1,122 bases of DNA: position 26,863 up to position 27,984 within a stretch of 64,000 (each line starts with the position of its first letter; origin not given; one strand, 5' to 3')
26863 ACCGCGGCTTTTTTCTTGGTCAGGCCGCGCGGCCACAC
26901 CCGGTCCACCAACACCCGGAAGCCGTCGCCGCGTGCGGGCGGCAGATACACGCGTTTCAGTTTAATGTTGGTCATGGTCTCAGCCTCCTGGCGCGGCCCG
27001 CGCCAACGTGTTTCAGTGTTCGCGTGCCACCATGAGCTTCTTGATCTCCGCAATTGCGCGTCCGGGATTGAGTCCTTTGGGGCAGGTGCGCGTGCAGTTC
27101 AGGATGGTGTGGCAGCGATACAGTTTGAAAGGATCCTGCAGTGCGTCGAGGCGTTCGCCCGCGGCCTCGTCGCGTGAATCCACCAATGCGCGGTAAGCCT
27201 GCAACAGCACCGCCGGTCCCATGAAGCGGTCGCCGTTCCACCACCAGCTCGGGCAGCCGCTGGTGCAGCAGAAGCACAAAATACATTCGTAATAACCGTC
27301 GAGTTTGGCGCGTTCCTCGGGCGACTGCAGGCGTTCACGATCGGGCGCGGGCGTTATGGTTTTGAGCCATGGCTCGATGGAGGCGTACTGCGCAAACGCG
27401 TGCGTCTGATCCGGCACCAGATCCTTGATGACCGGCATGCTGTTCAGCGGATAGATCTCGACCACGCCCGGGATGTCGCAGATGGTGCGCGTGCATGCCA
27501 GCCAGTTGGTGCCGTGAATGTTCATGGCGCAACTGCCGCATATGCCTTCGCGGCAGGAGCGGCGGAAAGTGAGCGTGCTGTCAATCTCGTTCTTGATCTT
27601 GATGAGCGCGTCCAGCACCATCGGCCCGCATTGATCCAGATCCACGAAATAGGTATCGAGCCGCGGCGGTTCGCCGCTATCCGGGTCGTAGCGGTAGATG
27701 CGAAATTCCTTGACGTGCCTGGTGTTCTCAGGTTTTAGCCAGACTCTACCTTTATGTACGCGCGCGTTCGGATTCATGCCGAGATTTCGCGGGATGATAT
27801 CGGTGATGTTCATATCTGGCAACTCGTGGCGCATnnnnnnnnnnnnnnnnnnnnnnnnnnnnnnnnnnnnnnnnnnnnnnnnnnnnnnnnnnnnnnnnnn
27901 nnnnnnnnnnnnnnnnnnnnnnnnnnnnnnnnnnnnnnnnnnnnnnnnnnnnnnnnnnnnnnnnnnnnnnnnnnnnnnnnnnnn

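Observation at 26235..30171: Unusual, tightly coupled operon: lipA - unknown ORF - CysK-like PLP enzyme - orphan SdhB, followed by DUF488 and an AhpD-like gene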

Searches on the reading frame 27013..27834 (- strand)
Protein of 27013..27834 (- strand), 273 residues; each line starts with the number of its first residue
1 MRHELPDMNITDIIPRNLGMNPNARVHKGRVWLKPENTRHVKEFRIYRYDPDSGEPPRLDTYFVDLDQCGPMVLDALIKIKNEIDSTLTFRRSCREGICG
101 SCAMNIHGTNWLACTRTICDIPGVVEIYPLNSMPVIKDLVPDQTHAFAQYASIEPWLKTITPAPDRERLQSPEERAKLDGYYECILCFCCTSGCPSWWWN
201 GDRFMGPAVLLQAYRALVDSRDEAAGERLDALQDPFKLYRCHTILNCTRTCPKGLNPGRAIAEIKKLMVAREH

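Call 3: search_protein_families(library=pfam, proteins=[window:27013-27834:-])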
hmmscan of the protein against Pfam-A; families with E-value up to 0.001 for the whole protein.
window:27013-27834:- (273 aa): 4 families
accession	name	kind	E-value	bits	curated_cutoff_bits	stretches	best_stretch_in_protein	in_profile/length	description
PF13085.11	Fer2_3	-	7.1e-32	110.1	27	1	44-147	2-106/107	2Fe-2S iron-sulfur cluster binding domain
PF13534.11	Fer4_17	-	1.2e-08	35.8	22.2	1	183-256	1-61/61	4Fe-4S dicluster domain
PF13183.11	Fer4_8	-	1.6e-08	35.4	27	1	182-255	3-68/68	4Fe-4S dicluster domain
PF13237.11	Fer4_10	-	6.2e-06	26.5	25.5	1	183-252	8-53/53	4Fe-4S dicluster domain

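Call 4: search_protein_families(library=ncbifam, proteins=[window:27013-27834:-])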
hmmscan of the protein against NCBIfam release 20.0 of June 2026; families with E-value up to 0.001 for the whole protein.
window:27013-27834:- (273 aa): 13 families
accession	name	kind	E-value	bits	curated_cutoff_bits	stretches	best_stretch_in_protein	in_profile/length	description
NF004616.0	PRK05950.1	subfamily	1e-104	348.9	228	1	40-272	4-237/238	succinate dehydrogenase iron-sulfur subunit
NF009225.0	PRK12575.1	subfamily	6.9e-92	307.1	443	1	43-271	6-233/235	succinate dehydrogenase/fumarate reductase iron-sulfur subunit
TIGR00384.1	dhsB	subfamily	2.2e-75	252.9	88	1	46-265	1-222/222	succinate dehydrogenase and fumarate reductase iron-sulfur protein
NF009226.0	PRK12576.1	equivalog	1.9e-51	175.3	344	1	43-267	11-236/317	succinate dehydrogenase/fumarate reductase iron-sulfur subunit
NF009227.0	PRK12577.1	equivalog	2.7e-51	174.2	349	1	43-271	4-241/330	succinate dehydrogenase/fumarate reductase iron-sulfur subunit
NF009051.0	PRK12385.1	equivalog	8.7e-44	149.8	333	1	41-265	6-229/244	succinate dehydrogenase/fumarate reductase iron-sulfur subunit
NF004898.0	PRK06259.1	equivalog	1e-37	129.9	385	1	45-270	7-218/488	fumarate reductase (CoM/CoB) subunit TfrB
NF010071.0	PRK13552.1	equivalog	3.6e-34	118.1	264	1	43-271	6-238/241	fumarate reductase iron-sulfur subunit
NF042952.1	MFR_FeS_SdhB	equivalog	5.6e-29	101.2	600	1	65-269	21-232/320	8-methylmenaquinol:fumarate reductase iron-sulfur subunit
NF006391.0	PRK08640.1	equivalog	5.5e-28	97.5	244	1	83-266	53-237/254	succinate dehydrogenase iron-sulfur subunit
NF009052.0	PRK12386.1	equivalog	6.1e-25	87.7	256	1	42-256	5-218/255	succinate dehydrogenase/fumarate reductase iron-sulfur subunit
NF005746.0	PRK07570.1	subfamily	5.5e-14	52.1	243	1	80-266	44-238/250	succinate dehydrogenase/fumarate reductase iron-sulfur subunit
NF008434.0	PRK11274.1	equivalog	5.6e-05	22.2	333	1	183-266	24-99/409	glycolate oxidase subunit GlcF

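Call 8: find_encoding_contigs(protein=window:27013-27834:-, flank=10000, max_places=10)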
Protein window:27013-27834:- (273 aa): no gene with exactly this product is on record in the collection.

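Call 9: find_homologous_proteins(query=window:27013-27834:-, max_evalue=1e-30)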
Query window:27013-27834:- (273 aa): 8000 proteins with E <= 1e-30 among 8000 candidates; the best 120 are listed.
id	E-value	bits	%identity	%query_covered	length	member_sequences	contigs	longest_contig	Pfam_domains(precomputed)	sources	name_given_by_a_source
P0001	2.0e-173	593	89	99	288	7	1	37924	PF13534.12,PF13237.12,PF13183.12,PF13085.12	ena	-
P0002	2.9e-169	580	89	97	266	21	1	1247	PF13534.12,PF13237.12,PF13183.12,PF13085.12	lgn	-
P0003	1.3e-167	574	87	99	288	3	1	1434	PF13534.12,PF13237.12,PF13183.12,PF13085.12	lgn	-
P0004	1.8e-167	574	89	97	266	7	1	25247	PF13534.12,PF13237.12,PF13183.12,PF13085.12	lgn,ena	-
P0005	5.7e-154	530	82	95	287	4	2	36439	PF13534.12,PF13237.12,PF13183.12,PF13085.12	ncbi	ncbi:MAG: succinate dehydrogenase iron-sulfur subunit [Gammaproteobacteria bacterium]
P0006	1.3e-152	525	79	97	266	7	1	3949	PF13534.12,PF13237.12,PF13183.12,PF13085.12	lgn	-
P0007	8.0e-151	519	81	97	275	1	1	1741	PF13534.12,PF13237.12,PF13183.12,PF13085.12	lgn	-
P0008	2.6e-148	511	81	95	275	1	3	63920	PF13534.12,PF13237.12,PF13183.12,PF13085.12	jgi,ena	-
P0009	4.6e-148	510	80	96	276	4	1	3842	PF13534.12,PF13237.12,PF13183.12,PF13085.12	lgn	-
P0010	6.8e-148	510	82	95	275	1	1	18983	PF13534.12,PF13237.12,PF13183.12,PF13085.12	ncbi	-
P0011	8.3e-148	509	79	97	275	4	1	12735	PF13534.12,PF13237.12,PF13183.12,PF13085.12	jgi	-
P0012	3.3e-145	501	82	91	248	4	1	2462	PF13534.12,PF13237.12,PF13183.12,PF13085.12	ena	-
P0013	2.4e-142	491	78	95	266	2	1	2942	PF13534.12,PF13237.12,PF13183.12,PF13085.12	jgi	jgi:succinate dehydrogenase / fumarate reductase iron-sulfur subunit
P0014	1.5e-141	489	76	95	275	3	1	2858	PF13534.12,PF13183.12,PF13085.12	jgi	-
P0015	5.7e-140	484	76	96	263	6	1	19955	PF13534.12,PF13237.12,PF13183.12,PF13085.12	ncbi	ncbi:MAG: succinate dehydrogenase iron-sulfur subunit [Bacillota bacterium]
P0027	1.7e-134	466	74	95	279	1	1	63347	PF13534.12,PF13237.12,PF13183.12,PF13085.12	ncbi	-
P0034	5.0e-134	464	74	95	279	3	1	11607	PF13534.12,PF13237.12,PF13183.12,PF13085.12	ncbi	ncbi:MAG: succinate dehydrogenase iron-sulfur subunit [Steroidobacteraceae bacterium]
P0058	4.4e-133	461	73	95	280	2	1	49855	PF13534.12,PF13237.12,PF13183.12,PF13085.12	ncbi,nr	ncbi:MAG TPA: succinate dehydrogenase iron-sulfur subunit [Gammaproteobacteria bacterium]|nr:succina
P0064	5.7e-133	461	73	95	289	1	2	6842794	PF13534.12,PF13237.12,PF13183.12,PF13085.12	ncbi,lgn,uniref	ncbi:succinate dehydrogenase iron-sulfur subunit [Methylobacterium fujisawaense]|uniref:succinate de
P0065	5.8e-133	461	76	92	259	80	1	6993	PF13534.12,PF13237.12,PF13183.12,PF13085.12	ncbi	-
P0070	1.1e-132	460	76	92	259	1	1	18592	PF13534.12,PF13237.12,PF13183.12,PF13085.12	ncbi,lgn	ncbi:MAG: succinate dehydrogenase iron-sulfur subunit [Gammaproteobacteria bacterium]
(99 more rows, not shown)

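Call 10: find_encoding_contigs(protein=P0001, flank=10000, max_places=3)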
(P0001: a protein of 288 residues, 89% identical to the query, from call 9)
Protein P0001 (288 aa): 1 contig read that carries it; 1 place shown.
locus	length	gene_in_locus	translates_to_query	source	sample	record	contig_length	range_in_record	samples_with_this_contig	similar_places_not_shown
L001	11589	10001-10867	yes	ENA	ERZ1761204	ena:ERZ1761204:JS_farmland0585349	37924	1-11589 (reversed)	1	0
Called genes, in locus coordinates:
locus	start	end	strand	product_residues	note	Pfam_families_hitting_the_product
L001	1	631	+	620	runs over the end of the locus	PF07715:Plug, PF00593:TonB_dep_Rec_b-barrel, PF14905:OMP_b-brl_3 (weak)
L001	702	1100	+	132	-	-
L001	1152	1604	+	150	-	PF06941:NT5C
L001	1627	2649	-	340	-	PF01565:FAD_binding_4, PF02873:MurB_C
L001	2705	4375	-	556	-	PF01019:G_glu_transpept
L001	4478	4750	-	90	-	PF10006:DUF2249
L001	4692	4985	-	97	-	-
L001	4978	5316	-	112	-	PF01883:FeS_assembly_P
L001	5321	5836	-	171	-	PF10006:DUF2249, PF01206:TusA (weak), PF10006:DUF2249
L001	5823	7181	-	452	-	-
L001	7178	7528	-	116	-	PF00355:Rieske, PF13806:Rieske_2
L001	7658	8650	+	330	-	PF16881:LIAS_N (weak), PF04055:Radical_SAM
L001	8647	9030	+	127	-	-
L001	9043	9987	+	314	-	PF00291:PALP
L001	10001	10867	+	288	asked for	PF13085:Fer2_3, PF13237:Fer4_10 (weak), PF13183:Fer4_8, PF13534:Fer4_17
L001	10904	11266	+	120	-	PF22751:DUF488-N3a, PF22752:DUF488-N3i, PF04343:DUF488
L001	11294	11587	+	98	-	?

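Call 11: find_encoding_contigs(protein=P0005, flank=10000, max_places=3)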
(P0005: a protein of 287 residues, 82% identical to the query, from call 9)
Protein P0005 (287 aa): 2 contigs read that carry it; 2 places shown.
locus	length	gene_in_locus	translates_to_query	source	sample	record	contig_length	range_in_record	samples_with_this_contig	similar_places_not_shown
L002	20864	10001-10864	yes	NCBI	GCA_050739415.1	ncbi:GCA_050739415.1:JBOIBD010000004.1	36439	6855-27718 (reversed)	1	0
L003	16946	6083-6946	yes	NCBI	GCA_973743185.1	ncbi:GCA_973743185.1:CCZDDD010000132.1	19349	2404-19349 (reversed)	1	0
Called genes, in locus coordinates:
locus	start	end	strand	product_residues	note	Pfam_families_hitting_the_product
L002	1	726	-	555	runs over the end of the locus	PF01019:G_glu_transpept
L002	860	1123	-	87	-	PF10006:DUF2249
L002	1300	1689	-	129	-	PF00355:Rieske, PF13806:Rieske_2, PF22543:Rieske_4 (faint)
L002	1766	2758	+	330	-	PF16881:LIAS_N (weak), PF04055:Radical_SAM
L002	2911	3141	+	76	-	-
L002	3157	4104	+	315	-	PF00291:PALP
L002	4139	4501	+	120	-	PF22751:DUF488-N3a, PF22752:DUF488-N3i, PF04343:DUF488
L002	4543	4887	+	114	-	PF02627:CMD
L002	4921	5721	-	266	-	-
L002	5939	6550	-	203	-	-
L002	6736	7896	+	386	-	PF17767:NAPRTase_N, PF04095:NAPRTase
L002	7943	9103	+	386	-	PF05940:NnrS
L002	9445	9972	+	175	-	-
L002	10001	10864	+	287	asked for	PF13085:Fer2_3, PF13237:Fer4_10 (weak), PF13183:Fer4_8, PF13534:Fer4_17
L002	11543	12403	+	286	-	PF02110:HK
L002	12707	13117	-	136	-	PF01638:HxlR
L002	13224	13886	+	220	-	-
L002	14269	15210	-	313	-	PF00126:HTH_1, PF03466:LysR_substrate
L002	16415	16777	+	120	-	PF12973:Cupin_7, PF07883:Cupin_2 (weak)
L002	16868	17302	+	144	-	PF07883:Cupin_2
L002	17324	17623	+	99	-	-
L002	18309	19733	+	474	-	PF01565:FAD_binding_4, PF02913:FAD-oxidase_C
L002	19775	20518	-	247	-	PF03167:UDG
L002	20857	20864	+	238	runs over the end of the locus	PF00175:NAD_binding_1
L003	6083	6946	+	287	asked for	PF13085:Fer2_3, PF13237:Fer4_10 (weak), PF13183:Fer4_8, PF13534:Fer4_17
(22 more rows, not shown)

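Call 12: find_encoding_contigs(protein=P0008, flank=10000, max_places=3)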
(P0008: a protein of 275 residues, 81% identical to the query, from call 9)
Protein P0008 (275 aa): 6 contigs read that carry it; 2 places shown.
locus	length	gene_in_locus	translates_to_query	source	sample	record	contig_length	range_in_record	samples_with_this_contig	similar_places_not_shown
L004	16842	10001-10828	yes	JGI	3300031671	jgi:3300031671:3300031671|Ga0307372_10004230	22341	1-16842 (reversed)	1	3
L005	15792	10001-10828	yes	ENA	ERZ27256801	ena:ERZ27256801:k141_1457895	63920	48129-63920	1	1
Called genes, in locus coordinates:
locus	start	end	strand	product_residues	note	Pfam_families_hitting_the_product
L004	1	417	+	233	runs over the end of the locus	PF00106:adh_short, PF08659:KR (weak), PF13561:adh_short_C2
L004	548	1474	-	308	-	PF00730:HhH-GPD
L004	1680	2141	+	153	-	-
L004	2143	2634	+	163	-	PF01814:Hemerythrin (weak)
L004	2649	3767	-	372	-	PF00288:GHMP_kinases_N, PF08544:GHMP_kinases_C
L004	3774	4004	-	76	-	PF10006:DUF2249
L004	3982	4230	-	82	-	-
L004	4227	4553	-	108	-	PF01883:FeS_assembly_P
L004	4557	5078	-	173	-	PF10006:DUF2249, PF01206:TusA (faint), PF10006:DUF2249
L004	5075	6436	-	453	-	-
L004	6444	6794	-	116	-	PF00355:Rieske, PF13806:Rieske_2, PF22543:Rieske_4 (weak)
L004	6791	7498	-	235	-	-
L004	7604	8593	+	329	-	PF04055:Radical_SAM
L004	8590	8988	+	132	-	-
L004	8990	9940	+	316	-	PF00291:PALP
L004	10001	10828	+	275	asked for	PF13085:Fer2_3, PF13183:Fer4_8, PF13237:Fer4_10 (weak), PF13534:Fer4_17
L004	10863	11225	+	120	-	PF22751:DUF488-N3a, PF22752:DUF488-N3i, PF04343:DUF488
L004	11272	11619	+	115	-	PF02627:CMD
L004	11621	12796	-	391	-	PF17767:NAPRTase_N, PF04095:NAPRTase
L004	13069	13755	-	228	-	PF00027:cNMP_binding, PF13545:HTH_Crp_2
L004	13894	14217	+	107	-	PF12797:Fer4_2 (faint), PF13237:Fer4_10 (faint), PF14697:Fer4_21 (faint), PF12838:Fer4_7 (weak), PF13187:Fer4_9 (faint), PF00037:Fer4 (weak), PF12837:Fer4_6 (weak), PF11953:DUF3470, +1 more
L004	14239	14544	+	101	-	PF10276:zf-CHCC (weak)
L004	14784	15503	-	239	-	PF00106:adh_short, PF08659:KR, PF13561:adh_short_C2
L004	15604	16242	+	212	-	PF01625:PMSR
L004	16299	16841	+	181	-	?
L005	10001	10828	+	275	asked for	PF13085:Fer2_3, PF13183:Fer4_8, PF13237:Fer4_10 (weak), PF13534:Fer4_17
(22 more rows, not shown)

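Call 16: list_cluster_members(proteins=[P0121, window:27013-27813:-, P0005, P0010, P0065, P0070, P0058, P0034, P0015, P0027])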
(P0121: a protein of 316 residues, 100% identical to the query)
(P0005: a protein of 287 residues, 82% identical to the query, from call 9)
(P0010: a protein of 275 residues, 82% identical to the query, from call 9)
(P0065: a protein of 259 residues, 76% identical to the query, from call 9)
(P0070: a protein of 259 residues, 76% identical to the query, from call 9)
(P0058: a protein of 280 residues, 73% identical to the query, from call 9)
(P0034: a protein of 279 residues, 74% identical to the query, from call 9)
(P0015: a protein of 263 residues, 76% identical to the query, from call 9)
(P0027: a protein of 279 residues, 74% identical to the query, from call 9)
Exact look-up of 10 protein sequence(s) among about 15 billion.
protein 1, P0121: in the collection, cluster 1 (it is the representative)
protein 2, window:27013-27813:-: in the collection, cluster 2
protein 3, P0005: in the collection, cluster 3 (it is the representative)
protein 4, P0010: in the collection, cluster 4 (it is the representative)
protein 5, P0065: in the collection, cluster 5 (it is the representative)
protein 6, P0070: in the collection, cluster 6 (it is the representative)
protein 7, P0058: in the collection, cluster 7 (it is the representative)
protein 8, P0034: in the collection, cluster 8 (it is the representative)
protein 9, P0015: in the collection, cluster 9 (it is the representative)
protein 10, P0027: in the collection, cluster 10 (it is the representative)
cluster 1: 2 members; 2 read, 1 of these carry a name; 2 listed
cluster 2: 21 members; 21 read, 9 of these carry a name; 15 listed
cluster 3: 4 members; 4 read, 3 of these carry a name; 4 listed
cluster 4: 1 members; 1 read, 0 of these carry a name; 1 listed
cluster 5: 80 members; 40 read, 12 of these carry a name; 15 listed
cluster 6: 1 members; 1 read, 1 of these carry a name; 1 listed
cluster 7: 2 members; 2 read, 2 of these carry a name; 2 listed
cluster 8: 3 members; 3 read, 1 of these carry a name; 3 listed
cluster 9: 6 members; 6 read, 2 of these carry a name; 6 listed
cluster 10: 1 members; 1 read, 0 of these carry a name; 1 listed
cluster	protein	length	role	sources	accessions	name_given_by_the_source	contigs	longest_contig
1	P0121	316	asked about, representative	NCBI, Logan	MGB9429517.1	MAG: cysteine synthase family protein [Gammaproteobacteria bacterium]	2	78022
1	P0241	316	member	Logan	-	-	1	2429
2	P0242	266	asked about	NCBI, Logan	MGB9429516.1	MAG: succinate dehydrogenase iron-sulfur subunit [Gammaproteobacteria bacterium]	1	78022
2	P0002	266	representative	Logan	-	-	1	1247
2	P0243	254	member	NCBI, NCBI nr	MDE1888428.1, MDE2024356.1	MAG: succinate dehydrogenase iron-sulfur subunit [Gammaproteobacteria bacterium] | succinate dehydrogenase iron-sulfur subunit [Gammaproteobacteria bacterium]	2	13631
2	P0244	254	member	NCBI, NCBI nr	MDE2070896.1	MAG: succinate dehydrogenase iron-sulfur subunit [Gammaproteobacteria bacterium] | succinate dehydrogenase iron-sulfur subunit [Gammaproteobacteria bacterium]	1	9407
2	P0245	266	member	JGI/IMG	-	succinate dehydrogenase / fumarate reductase iron-sulfur subunit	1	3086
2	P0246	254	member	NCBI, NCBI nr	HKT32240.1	MAG TPA: succinate dehydrogenase iron-sulfur subunit [Gammaproteobacteria bacterium] | succinate dehydrogenase iron-sulfur subunit [Gammaproteobacteria bacterium]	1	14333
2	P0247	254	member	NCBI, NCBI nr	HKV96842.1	MAG TPA: succinate dehydrogenase iron-sulfur subunit [Gammaproteobacteria bacterium] | succinate dehydrogenase iron-sulfur subunit [Gammaproteobacteria bacterium]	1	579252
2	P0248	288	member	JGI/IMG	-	succinate dehydrogenase / fumarate reductase iron-sulfur subunit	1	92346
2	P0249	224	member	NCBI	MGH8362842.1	MAG: succinate dehydrogenase iron-sulfur subunit, partial [Gammaproteobacteria bacterium]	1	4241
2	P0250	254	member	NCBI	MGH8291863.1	MAG: succinate dehydrogenase iron-sulfur subunit [Gammaproteobacteria bacterium]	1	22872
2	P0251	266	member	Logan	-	-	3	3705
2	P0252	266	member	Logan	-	-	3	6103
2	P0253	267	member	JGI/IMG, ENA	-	-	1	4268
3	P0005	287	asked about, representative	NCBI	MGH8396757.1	MAG: succinate dehydrogenase iron-sulfur subunit [Gammaproteobacteria bacterium]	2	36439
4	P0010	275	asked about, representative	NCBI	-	-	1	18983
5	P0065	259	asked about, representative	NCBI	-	-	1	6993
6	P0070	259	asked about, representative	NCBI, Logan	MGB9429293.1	MAG: succinate dehydrogenase iron-sulfur subunit [Gammaproteobacteria bacterium]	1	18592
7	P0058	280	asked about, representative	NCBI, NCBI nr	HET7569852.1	MAG TPA: succinate dehydrogenase iron-sulfur subunit [Gammaproteobacteria bacterium] | succinate dehydrogenase iron-sulfur subunit [Gammaproteobacteria bacterium]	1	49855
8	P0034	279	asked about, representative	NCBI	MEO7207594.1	MAG: succinate dehydrogenase iron-sulfur subunit [Steroidobacteraceae bacterium]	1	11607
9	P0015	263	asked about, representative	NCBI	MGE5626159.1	MAG: succinate dehydrogenase iron-sulfur subunit [Bacillota bacterium]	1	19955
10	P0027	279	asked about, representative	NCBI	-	-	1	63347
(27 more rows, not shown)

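Call 17: find_encoding_contigs(protein=P0070, flank=10000, max_places=3)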
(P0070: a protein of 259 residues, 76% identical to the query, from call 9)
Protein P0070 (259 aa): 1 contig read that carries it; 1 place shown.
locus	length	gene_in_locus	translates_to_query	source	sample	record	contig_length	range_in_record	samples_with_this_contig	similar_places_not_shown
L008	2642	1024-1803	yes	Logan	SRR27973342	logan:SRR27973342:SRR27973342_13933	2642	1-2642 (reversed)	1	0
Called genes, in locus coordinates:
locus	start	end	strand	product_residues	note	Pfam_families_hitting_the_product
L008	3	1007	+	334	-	?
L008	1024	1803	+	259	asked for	PF13085:Fer2_3, PF13237:Fer4_10, PF13183:Fer4_8, PF13534:Fer4_17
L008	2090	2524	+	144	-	PF07254:Cpta_toxin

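Call 20: search_protein_families(library=pfam, proteins=[L008:3-1007:+, L008:2090-2524:+, L002:9445-9972:+, L001:5823-7181:-])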
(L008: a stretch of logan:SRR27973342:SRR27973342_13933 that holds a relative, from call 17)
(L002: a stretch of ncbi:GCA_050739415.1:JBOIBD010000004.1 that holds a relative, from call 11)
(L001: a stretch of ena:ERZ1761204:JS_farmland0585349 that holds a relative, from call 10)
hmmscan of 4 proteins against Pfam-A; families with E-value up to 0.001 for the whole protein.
L008:3-1007:+ (334 aa): 2 families
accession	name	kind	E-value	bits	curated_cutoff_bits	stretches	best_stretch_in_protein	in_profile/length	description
PF02910.25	Succ_DH_flav_C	-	4.5e-50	169.4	20.8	1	201-334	1-130/130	Fumarate reductase flavoprotein C-term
PF00890.30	FAD_binding_2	-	4.8e-38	131.9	20.4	1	1-146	274-414/414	FAD binding domain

L008:2090-2524:+ (144 aa): 1 family
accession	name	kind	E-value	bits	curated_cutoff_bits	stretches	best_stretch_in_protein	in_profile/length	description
PF07254.17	Cpta_toxin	-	2.7e-13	50.6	27.3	1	9-139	2-131/133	Membrane-bound toxin component of toxin-antitoxin system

L002:9445-9972:+ (175 aa): 0 families

L001:5823-7181:- (452 aa): 0 families
